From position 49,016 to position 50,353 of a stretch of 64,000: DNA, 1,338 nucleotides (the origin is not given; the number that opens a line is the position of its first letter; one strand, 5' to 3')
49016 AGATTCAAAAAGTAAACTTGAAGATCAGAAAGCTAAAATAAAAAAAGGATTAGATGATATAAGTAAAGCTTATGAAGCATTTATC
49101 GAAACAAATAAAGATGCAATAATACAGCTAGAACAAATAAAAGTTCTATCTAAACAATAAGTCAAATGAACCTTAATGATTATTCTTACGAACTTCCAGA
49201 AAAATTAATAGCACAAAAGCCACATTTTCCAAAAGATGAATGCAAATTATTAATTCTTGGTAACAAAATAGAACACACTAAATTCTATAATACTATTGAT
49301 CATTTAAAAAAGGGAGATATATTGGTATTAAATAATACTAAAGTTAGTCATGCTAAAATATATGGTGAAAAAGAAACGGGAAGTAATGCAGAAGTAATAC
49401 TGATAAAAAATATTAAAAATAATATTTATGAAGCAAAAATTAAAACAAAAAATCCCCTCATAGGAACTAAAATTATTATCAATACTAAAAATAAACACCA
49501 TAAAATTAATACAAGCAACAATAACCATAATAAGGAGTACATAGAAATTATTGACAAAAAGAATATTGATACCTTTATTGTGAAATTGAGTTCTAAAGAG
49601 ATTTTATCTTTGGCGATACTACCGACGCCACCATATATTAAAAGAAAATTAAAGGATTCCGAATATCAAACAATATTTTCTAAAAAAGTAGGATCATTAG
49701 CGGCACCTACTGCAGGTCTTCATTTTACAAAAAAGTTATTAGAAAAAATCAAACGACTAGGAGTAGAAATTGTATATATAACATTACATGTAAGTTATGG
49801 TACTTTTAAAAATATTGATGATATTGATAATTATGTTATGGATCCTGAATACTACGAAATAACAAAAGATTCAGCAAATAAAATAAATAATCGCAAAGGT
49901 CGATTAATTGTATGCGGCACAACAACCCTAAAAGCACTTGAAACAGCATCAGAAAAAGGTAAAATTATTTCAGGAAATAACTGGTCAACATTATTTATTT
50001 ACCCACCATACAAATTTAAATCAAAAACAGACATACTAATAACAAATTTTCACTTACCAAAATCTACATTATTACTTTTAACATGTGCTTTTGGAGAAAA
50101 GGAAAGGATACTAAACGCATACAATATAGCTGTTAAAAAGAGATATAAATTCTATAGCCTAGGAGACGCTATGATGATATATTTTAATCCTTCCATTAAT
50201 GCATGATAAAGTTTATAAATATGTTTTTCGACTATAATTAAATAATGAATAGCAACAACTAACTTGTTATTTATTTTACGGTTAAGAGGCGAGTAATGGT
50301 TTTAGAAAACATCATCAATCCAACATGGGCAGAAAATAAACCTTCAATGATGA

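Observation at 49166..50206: Bacterial-type QueA (queuosine pathway) in an otherwise archaeal replication/transcription context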

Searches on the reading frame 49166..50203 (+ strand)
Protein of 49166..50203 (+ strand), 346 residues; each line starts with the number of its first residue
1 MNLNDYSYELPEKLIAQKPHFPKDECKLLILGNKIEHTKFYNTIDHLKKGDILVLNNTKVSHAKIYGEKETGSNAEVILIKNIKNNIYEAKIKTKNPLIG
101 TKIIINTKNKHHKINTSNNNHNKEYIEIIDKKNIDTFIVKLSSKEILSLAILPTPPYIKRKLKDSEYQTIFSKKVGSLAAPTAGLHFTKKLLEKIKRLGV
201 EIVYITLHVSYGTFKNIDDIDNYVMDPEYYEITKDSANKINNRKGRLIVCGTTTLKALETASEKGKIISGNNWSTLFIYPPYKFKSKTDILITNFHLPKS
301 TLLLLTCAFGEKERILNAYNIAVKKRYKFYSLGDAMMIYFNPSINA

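Call 3: search_protein_families(library=pfam, proteins=[window:49166-50203:+], max_evalue=0.01)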
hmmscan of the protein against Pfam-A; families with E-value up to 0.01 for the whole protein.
window:49166-50203:+ (346 aa): 1 family
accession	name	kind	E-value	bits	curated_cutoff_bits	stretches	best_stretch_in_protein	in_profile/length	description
PF02547.20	Queuosine_synth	-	5.5e-98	328.5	25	1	3-338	1-322/322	Queuosine biosynthesis protein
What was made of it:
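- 49166..50206 (+): queA: tRNA preQ1(34) S-adenosylmethionine ribosyltransferase-isomerase, 346 aa. It has a window-specific 16-aa N/K-rich insertion at residues 107-122. Pfam PF02547 E=5.5e-98, full length (call 3).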

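Call 4: search_protein_families(library=ncbifam, proteins=[window:49166-50203:+], max_evalue=0.01)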
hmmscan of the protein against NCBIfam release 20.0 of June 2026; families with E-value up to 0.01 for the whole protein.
window:49166-50203:+ (346 aa): 3 families
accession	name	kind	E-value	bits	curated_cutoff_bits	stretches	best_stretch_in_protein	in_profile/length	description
NF001140.0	PRK00147.1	equivalog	5.2e-101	338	324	1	1-339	1-343/346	tRNA preQ1(34) S-adenosylmethionine ribosyltransferase-isomerase QueA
TIGR00113.1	queA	equivalog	1e-96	324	267.45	1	1-338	2-344/345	tRNA preQ1(34) S-adenosylmethionine ribosyltransferase-isomerase QueA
NF002398.0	PRK01424.1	equivalog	3.8e-66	223.7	588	2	159-339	179-363/366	tRNA preQ1(34) S-adenosylmethionine ribosyltransferase-isomerase QueA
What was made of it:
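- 49166..50206 (+): NCBIfam equivalogs NF001140 and TIGR00113 above cut-off (call 4).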

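Call 15: find_homologous_proteins(query=window:49166-50203:+, max_evalue=1e-10)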
Query window:49166-50203:+ (346 aa): 8000 proteins with E <= 1e-10 among 8000 candidates; the best 120 are listed.
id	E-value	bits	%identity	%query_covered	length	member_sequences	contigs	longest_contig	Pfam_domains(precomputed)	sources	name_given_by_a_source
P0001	4.2e-223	757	100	100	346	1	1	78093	PF02547.21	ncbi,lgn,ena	-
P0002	9.9e-154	529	74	98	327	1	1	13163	PF02547.21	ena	-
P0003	7.6e-150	516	72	99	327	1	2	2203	PF02547.21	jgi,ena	-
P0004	8.8e-145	500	69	98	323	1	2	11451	PF02547.21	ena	-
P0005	1.5e-142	492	70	98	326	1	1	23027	PF02547.21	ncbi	ncbi:MAG: tRNA preQ1(34) S-adenosylmethionine ribosyltransferase-isomerase QueA [Candidatus Woesearc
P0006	6.8e-133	461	66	98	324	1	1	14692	PF02547.21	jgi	jgi:S-adenosylmethionine:tRNA ribosyltransferase-isomerase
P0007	1.1e-132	460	64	98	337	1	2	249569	PF02547.21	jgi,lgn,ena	-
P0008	1.1e-132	460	66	98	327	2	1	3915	PF02547.21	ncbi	ncbi:MAG: tRNA preQ1(34) S-adenosylmethionine ribosyltransferase-isomerase QueA [Candidatus Woesearc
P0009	5.7e-130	451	67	98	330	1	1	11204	PF02547.21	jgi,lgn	jgi:S-adenosylmethionine:tRNA ribosyltransferase-isomerase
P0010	4.7e-129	448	64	98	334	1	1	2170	PF02547.21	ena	-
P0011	7.8e-129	447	64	98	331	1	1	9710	PF02547.21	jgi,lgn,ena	-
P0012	2.3e-128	446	65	98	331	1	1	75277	PF02547.21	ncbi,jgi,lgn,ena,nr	ncbi:MAG TPA: tRNA preQ1(34) S-adenosylmethionine ribosyltransferase-isomerase QueA [Alphaproteobact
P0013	2.9e-128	445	63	98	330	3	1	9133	PF02547.21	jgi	-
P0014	2.7e-127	442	64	98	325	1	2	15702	PF02547.21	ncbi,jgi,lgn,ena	-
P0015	2.5e-126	439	62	98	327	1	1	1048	PF02547.21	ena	-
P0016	1.9e-124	433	62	98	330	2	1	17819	PF02547.21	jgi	jgi:S-adenosylmethionine:tRNA ribosyltransferase-isomerase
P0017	1.3e-121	424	60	98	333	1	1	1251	PF02547.21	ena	-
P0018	1.2e-118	414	57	98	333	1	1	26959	PF02547.21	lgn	-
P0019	3.2e-118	412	60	98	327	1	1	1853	PF02547.21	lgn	-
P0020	1.1e-116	407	62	99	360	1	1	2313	PF02547.21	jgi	jgi:S-adenosylmethionine:tRNA ribosyltransferase-isomerase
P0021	1.5e-115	404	60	98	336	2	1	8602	PF02547.21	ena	-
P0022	8.6e-113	395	56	98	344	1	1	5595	PF02547.21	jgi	jgi:S-adenosylmethionine:tRNA ribosyltransferase-isomerase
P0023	8.8e-113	395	59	98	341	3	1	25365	PF02547.21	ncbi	-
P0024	3.3e-109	383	53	98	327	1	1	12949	PF02547.21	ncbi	-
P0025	9.6e-109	381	56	98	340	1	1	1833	PF02547.21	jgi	jgi:S-adenosylmethionine:tRNA ribosyltransferase-isomerase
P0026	1.8e-108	380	53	98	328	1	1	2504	PF02547.21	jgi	jgi:S-adenosylmethionine:tRNA ribosyltransferase-isomerase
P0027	1.6e-107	377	56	98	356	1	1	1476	PF02547.21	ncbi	-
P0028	4.7e-106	372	52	100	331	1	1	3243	PF02547.21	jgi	jgi:S-adenosylmethionine:tRNA ribosyltransferase-isomerase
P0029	9.8e-106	371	54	97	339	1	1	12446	PF02547.21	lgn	-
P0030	1.7e-104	367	56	98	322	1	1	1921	PF02547.21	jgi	jgi:S-adenosylmethionine:tRNA ribosyltransferase-isomerase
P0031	2.8e-104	367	53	99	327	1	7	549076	PF02547.21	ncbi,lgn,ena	-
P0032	5.3e-104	366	52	97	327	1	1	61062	PF02547.21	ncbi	ncbi:MAG: tRNA preQ1(34) S-adenosylmethionine ribosyltransferase-isomerase QueA [archaeon]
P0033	5.9e-104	366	56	98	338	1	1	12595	PF02547.21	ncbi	-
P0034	6.0e-104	366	54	98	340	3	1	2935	PF02547.21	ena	-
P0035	6.3e-104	366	53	98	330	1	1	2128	PF02547.21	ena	-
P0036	6.0e-100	352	51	98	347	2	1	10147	PF02547.21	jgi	-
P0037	6.7e-99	349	51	98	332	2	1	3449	PF02547.21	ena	-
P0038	1.5e-98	348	51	98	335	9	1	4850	PF02547.21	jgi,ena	jgi:S-adenosylmethionine:tRNA ribosyltransferase-isomerase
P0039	8.9e-96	339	53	97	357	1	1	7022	PF02547.21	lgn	-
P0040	6.0e-95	336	48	98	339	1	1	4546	PF02547.21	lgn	-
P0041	6.9e-94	333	48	98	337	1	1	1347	PF02547.21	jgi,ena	-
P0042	1.9e-93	331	51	98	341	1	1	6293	PF02547.21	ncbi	-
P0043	6.8e-93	329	45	98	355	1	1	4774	PF02547.21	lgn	-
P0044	9.0e-93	329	49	98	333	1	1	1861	PF02547.21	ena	-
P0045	1.4e-92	328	49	98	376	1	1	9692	PF02547.21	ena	-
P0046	1.5e-92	328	51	98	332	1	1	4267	PF02547.21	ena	-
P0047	1.7e-92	328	49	98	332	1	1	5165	PF02547.21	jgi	jgi:S-adenosylmethionine:tRNA ribosyltransferase-isomerase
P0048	2.0e-92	328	51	98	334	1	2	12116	PF02547.21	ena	-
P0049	8.3e-92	326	45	98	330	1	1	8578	PF02547.21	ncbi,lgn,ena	-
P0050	1.2e-91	325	48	98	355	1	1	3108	PF02547.21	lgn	-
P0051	9.2e-91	322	46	98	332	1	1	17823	PF02547.21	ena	-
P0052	1.0e-90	322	51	97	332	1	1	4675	PF02547.21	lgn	-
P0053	1.3e-90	322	46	98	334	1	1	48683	PF02547.21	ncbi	-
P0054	2.0e-90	321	46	98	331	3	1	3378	PF02547.21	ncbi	-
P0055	2.9e-90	321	49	98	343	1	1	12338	PF02547.21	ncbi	-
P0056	3.1e-90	321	48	99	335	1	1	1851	PF02547.21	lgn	-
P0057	3.5e-90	320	50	98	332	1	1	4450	PF02547.21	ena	-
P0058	4.0e-90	320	48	98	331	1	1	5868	PF02547.21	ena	-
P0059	8.2e-90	319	48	98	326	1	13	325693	PF02547.21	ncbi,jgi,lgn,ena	jgi:S-adenosylmethionine:tRNA ribosyltransferase-isomerase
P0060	9.3e-90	319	49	98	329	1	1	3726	PF02547.21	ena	-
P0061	9.3e-90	319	45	98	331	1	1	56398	PF02547.21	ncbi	-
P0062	1.1e-89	319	51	98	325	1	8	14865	PF02547.21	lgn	-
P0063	1.3e-89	318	48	98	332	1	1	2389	PF02547.21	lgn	-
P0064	1.7e-89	318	48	99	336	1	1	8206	PF02547.21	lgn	-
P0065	2.7e-89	317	49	98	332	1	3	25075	PF02547.21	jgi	jgi:S-adenosylmethionine:tRNA ribosyltransferase-isomerase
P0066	2.7e-89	317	51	98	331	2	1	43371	PF02547.21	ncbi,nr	ncbi:tRNA preQ1(34) S-adenosylmethionine ribosyltransferase-isomerase QueA [Candidatus Woesearchaeot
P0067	3.7e-89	317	44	100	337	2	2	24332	PF02547.21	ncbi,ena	-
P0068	6.3e-89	316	48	98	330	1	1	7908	PF02547.21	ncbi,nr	ncbi:MAG: tRNA preQ1(34) S-adenosylmethionine ribosyltransferase-isomerase QueA [Candidatus Hydrothe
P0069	8.2e-89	316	49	98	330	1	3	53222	PF02547.21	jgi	-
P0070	8.9e-89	316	48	98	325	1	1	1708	PF02547.21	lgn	-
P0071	1.2e-88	315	47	98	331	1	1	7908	PF02547.21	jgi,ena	-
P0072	1.2e-88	315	49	97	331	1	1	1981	PF02547.21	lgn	-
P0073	1.8e-88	315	48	98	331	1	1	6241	PF02547.21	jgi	-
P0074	1.9e-88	315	49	98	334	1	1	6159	PF02547.21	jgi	jgi:S-adenosylmethionine:tRNA ribosyltransferase-isomerase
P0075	2.9e-88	314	44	98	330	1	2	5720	PF02547.21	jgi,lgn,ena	-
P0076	4.7e-88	313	45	98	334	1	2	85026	PF02547.21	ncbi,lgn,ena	-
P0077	1.4e-87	312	49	98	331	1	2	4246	PF02547.21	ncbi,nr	ncbi:MAG: tRNA preQ1(34) S-adenosylmethionine ribosyltransferase-isomerase QueA [Nanoarchaeota archa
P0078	1.4e-87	312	49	98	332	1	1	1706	PF02547.21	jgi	jgi:S-adenosylmethionine:tRNA ribosyltransferase-isomerase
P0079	1.8e-87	311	48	98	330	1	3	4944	PF02547.21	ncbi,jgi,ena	jgi:S-adenosylmethionine:tRNA ribosyltransferase-isomerase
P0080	2.1e-87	311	47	98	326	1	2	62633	PF02547.21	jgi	-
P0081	3.1e-87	311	46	98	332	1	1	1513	PF02547.21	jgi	-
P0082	4.4e-87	310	49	98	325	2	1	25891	PF02547.21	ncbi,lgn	ncbi:MAG: tRNA preQ1(34) S-adenosylmethionine ribosyltransferase-isomerase QueA [Candidatus Woesearc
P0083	6.5e-87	310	50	98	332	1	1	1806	PF02547.21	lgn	-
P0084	8.1e-87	309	45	98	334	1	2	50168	PF02547.21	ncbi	-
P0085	1.0e-86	309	49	98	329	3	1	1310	PF02547.21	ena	-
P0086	1.2e-86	309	48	98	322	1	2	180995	PF02547.21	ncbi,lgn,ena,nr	ncbi:MAG: tRNA preQ1(34) S-adenosylmethionine ribosyltransferase-isomerase QueA [Nanoarchaeota archa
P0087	1.3e-86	309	45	98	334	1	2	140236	PF02547.21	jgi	jgi:S-adenosylmethionine:tRNA ribosyltransferase-isomerase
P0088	1.5e-86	308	44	100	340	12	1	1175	PF02547.21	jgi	jgi:S-adenosylmethionine:tRNA ribosyltransferase-isomerase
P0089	1.5e-86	308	46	98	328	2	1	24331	PF02547.21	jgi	-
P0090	2.8e-86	308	47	97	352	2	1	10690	PF02547.21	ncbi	-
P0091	3.3e-86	307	46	98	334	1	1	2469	PF02547.21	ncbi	-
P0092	3.9e-86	307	46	99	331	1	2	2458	PF02547.21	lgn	-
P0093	4.2e-86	307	50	98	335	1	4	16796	PF02547.21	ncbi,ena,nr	ncbi:tRNA preQ1(34) S-adenosylmethionine ribosyltransferase-isomerase QueA [Candidatus Woesearchaeot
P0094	4.6e-86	307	45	98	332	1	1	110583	PF02547.21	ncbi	-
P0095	7.6e-86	306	47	98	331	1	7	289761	PF02547.21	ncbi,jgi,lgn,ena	-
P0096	8.6e-86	306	50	98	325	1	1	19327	PF02547.21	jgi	-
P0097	1.5e-85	305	47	98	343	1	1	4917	PF02547.21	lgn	-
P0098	1.7e-85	305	49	98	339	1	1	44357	PF02547.21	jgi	jgi:S-adenosylmethionine:tRNA ribosyltransferase-isomerase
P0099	1.8e-85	305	48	98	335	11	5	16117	PF02547.21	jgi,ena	jgi:S-adenosylmethionine:tRNA ribosyltransferase-isomerase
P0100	4.3e-85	304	47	98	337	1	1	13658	PF02547.21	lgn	-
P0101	4.7e-85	303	44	98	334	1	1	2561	PF02547.21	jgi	-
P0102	7.0e-85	303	46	98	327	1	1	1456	PF02547.21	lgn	-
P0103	7.9e-85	303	47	98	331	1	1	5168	PF02547.21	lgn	-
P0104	9.4e-85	302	46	98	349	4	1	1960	PF02547.21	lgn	-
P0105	1.1e-84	302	48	98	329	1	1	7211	PF02547.21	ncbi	ncbi:MAG: tRNA preQ1(34) S-adenosylmethionine ribosyltransferase-isomerase QueA [Candidatus Thermopl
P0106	1.1e-84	302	47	99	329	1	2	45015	PF02547.21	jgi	-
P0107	1.1e-84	302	45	98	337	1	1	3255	PF02547.21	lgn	-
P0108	1.2e-84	302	48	98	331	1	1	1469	PF02547.21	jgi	jgi:S-adenosylmethionine:tRNA ribosyltransferase-isomerase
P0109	1.2e-84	302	44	98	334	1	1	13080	PF02547.21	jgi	-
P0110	1.3e-84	302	44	98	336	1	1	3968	PF02547.21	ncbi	-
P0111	1.4e-84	302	48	98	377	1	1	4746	PF02547.21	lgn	-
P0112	1.5e-84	302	45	98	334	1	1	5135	PF02547.21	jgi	jgi:S-adenosylmethionine:tRNA ribosyltransferase-isomerase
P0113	1.6e-84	302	48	98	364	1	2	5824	PF02547.21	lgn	-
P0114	2.6e-84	301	46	98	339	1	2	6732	PF02547.21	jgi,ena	-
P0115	4.9e-84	300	47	98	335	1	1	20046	PF02547.21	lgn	-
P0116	5.1e-84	300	46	98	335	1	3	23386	PF02547.21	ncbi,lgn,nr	ncbi:MAG: tRNA preQ1(34) S-adenosylmethionine ribosyltransferase-isomerase QueA [Candidatus Methanop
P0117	5.4e-84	300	51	98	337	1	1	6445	PF02547.21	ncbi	-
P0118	5.7e-84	300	46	97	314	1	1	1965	PF02547.21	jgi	-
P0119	5.9e-84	300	49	98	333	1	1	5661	PF02547.21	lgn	-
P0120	6.1e-84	300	46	98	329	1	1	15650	PF02547.21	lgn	-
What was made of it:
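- One close relative (P0012) carries an 'Alphaproteobacteria' label in NCBI (call 15).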

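Call 18: find_encoding_contigs(protein=P0001, flank=10000, max_places=4)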
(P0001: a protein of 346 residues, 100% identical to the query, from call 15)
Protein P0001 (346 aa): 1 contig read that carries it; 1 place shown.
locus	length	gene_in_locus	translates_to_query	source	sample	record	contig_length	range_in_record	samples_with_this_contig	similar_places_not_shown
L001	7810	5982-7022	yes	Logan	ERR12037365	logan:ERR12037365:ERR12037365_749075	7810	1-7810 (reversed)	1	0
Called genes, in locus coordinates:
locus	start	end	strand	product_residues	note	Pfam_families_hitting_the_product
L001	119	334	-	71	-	-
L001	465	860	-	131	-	PF01870:Hjc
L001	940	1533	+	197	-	-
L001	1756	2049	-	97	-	PF05239:PRC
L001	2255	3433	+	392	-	PF00723:Glyco_hydro_15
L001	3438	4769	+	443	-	PF22053:DUF6938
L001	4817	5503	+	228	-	PF09622:DUF2391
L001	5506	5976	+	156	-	-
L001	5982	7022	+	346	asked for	PF02547:Queuosine_synth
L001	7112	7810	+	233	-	?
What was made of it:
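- Checked: A separate Logan assembly (L001, run ERR12037365) reproduces the Hjc...QueA stretch (call 18).
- Gaps to flanking genes are 2-5 nt. An independent Logan assembly shows the same junctions (call 18).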

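Call 19: find_related_loci(query=window:49166-50203:+, collection=genome_contigs, flank=10000)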
Query window:49166-50203:+ (346 aa) in genome_contigs; peptide patterns used: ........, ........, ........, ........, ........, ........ (x = any residue, [..] = any of these).
599 stretches matched a pattern (row limit reached: there are more); 572 encode a relative of the query (tblastn E <= 1e-3); the best 80 are kept; 80 distinct loci.
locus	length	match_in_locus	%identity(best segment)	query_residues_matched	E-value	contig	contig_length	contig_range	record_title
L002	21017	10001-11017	46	1-339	6e-89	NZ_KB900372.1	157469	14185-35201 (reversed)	Peptoniphilus lacrimalis DSM 7455 F594DRAFT_scaffold00006.6, whole genome shotgun sequence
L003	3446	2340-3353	46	1-338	8e-90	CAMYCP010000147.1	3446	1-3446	MAG TPA_asm: uncultured Filifactor sp. isolate SRR17635707_bin.14_metaWRAP_v1.3_MAG genome assembly, contig: ERZ14212892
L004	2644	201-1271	42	1-341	5e-91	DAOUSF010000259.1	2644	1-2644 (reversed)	MAG TPA_asm: Methanosarcinales archaeon isolate CSMAG_539 CSMAG_539_k127_220223_length_2644_cov_14.9889, whole genome sh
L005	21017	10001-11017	44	1-338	6e-87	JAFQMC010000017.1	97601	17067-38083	MAG: Clostridia bacterium isolate RGIG1944 Goat_Cecum.Co__c1198494, whole genome shotgun sequence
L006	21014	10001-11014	45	1-338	3e-86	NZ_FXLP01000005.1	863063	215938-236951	Peptoniphilus vaginalis strain KhD- 2, whole genome shotgun sequence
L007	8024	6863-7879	44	1-338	1e-84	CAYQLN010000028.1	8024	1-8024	MAG TPA_asm: uncultured Christensenella sp. isolate SRP225648_co1_903 genome assembly, contig: NODE_23011_length_8024_co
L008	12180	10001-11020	44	1-338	4e-84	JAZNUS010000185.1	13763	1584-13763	MAG: Clostridia bacterium isolate T1900044796_TS20190262.MAGScoT_cleanbin_000008 SGB_2680_k141_1236578, whole genome sho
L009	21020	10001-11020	45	1-338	1e-83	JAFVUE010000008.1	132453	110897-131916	MAG: Clostridia bacterium isolate RGIG5398 Sheep_Colon-3__c815172, whole genome shotgun sequence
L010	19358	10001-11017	44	1-338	2e-83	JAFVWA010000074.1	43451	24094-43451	MAG: Clostridia bacterium isolate RGIG5446 Sheep_Colon-5__c211583, whole genome shotgun sequence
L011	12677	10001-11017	45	1-338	2e-83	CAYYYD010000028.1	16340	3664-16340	MAG TPA_asm: uncultured Christensenella sp. isolate SRP225648_co1_909 genome assembly, contig: NODE_8774_length_16340_co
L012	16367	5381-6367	44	1-339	4e-83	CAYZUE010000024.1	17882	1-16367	MAG TPA_asm: Candidatus Hydrothermarchaeota archaeon isolate binchicken_co48_556 genome assembly, contig: NODE_4993_leng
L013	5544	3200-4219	47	1-338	3e-83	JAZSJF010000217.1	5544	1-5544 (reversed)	MAG: Clostridia bacterium isolate T1900044565_TS20190031.MAGScoT_cleanbin_000056 SGB_403_k141_680763, whole genome shotg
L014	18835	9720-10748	42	1-338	3e-83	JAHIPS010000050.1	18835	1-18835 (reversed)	MAG: Candidatus Omnitrophota bacterium isolate KR13_S3.mb.80 KR13_S3.mb.80_k141_219567, whole genome shotgun sequence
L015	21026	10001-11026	44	1-338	2e-83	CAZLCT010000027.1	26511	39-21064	MAG TPA_asm: uncultured bacterium isolate binchicken_co256_57 genome assembly, contig: NODE_3168_length_26511_cov_5.7023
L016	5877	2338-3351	45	1-337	7e-83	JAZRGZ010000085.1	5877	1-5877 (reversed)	MAG: Christensenellaceae bacterium isolate T1900045485_YK20190179.MAGScoT_cleanbin_000038 SGB_7343_k141_2193044, whole g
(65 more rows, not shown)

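Call 20: list_cluster_members(proteins=[P0001, P0005, P0007, P0012, P0031, P0059, P0086, P0095, P0023, P0032])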
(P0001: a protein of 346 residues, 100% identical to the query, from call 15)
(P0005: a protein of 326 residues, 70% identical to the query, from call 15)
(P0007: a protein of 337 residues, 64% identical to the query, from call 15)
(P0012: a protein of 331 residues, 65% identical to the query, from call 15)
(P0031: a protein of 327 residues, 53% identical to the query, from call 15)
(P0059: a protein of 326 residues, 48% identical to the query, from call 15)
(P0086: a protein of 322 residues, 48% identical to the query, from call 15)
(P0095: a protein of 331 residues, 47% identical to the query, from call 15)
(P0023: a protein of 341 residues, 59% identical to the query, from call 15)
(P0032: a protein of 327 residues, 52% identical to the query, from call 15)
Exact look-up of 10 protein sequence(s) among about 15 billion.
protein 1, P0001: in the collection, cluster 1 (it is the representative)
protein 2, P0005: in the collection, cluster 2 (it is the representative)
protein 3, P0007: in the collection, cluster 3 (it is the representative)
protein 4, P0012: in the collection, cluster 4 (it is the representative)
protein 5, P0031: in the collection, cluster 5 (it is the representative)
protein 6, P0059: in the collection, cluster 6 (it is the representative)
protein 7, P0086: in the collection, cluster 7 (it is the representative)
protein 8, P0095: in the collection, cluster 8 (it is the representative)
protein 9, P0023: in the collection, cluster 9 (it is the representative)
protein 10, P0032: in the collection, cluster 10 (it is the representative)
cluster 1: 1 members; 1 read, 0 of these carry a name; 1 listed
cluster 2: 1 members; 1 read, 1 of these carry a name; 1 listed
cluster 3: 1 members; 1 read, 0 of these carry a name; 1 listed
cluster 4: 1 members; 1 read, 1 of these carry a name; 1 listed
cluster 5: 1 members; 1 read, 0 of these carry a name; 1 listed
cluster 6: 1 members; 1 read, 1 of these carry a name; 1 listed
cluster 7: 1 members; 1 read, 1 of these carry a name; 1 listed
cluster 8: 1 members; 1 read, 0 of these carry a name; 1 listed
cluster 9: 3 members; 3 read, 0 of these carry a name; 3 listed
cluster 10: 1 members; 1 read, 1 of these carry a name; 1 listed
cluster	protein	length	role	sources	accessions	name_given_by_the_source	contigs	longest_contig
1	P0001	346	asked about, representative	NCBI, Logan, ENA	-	-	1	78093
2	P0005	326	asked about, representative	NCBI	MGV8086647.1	MAG: tRNA preQ1(34) S-adenosylmethionine ribosyltransferase-isomerase QueA [Candidatus ...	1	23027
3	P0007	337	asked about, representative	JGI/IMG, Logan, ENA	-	-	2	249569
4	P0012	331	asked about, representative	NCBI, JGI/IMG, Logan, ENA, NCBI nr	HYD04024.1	MAG TPA: tRNA preQ1(34) S-adenosylmethionine ribosyltransferase-isomerase QueA ... | tRNA preQ1(34) S-adenosylmethionine ribosyltransferase-isomerase QueA ...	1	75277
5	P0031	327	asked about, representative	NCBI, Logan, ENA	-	-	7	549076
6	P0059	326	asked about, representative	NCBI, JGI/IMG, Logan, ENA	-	S-adenosylmethionine:tRNA ribosyltransferase-isomerase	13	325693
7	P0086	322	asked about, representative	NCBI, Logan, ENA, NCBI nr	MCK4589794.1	MAG: tRNA preQ1(34) S-adenosylmethionine ribosyltransferase-isomerase QueA [Nanoarchaeota ... | tRNA preQ1(34) S-adenosylmethionine ribosyltransferase-isomerase QueA [Nanoarchaeota ...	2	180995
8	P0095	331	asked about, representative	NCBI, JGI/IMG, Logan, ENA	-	-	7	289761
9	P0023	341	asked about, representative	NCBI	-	-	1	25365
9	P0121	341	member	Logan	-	-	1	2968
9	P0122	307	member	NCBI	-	-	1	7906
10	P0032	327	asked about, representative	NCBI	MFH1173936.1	MAG: tRNA preQ1(34) S-adenosylmethionine ribosyltransferase-isomerase QueA [archaeon]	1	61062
